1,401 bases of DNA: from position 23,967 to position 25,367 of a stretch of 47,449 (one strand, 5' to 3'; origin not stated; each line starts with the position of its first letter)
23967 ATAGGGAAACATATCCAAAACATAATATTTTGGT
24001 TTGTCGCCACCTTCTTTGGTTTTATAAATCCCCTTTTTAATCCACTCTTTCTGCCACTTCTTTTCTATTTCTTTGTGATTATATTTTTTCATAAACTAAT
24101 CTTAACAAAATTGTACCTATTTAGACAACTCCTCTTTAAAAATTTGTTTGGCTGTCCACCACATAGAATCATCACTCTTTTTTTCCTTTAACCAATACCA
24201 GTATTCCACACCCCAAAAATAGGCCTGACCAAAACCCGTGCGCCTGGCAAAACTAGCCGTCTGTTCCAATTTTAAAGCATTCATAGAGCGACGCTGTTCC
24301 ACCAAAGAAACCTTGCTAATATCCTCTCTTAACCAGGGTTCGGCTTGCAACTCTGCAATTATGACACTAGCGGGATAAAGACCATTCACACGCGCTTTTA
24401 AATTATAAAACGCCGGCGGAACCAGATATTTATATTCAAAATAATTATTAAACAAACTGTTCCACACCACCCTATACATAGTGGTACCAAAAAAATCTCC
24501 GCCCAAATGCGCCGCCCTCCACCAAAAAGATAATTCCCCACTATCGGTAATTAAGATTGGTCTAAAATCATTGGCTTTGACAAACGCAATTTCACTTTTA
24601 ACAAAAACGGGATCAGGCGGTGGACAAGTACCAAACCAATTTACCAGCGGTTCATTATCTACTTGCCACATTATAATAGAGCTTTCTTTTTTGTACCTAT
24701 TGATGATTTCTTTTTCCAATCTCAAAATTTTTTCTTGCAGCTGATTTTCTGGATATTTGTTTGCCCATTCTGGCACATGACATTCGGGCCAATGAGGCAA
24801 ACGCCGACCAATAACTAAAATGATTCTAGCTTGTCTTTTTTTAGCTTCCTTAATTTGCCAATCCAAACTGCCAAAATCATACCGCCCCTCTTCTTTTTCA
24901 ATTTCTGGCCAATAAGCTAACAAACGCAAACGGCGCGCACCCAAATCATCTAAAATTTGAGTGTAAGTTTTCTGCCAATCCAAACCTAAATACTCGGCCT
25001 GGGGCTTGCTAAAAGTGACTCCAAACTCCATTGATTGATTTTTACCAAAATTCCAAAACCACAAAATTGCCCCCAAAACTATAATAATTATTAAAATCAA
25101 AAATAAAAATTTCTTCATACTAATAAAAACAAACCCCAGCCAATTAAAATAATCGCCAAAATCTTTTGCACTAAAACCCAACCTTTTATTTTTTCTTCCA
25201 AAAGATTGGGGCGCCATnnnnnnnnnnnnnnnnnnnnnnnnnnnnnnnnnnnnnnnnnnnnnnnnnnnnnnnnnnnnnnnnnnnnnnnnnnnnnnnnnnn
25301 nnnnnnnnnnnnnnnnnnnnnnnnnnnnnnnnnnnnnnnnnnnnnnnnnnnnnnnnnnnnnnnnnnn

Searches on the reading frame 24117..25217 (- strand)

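Call 31: search_protein_families(library=pfam, proteins=[window:24117-25217:-], max_evalue=0.001)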
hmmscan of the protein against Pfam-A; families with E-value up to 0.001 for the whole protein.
window:24117-25217:- (366 aa): 1 family
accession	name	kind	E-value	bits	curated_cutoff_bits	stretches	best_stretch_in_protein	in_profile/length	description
PF02449.21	Glyco_hydro_42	-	2.9e-08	33.9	21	0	158-192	106-140/376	Beta-galactosidase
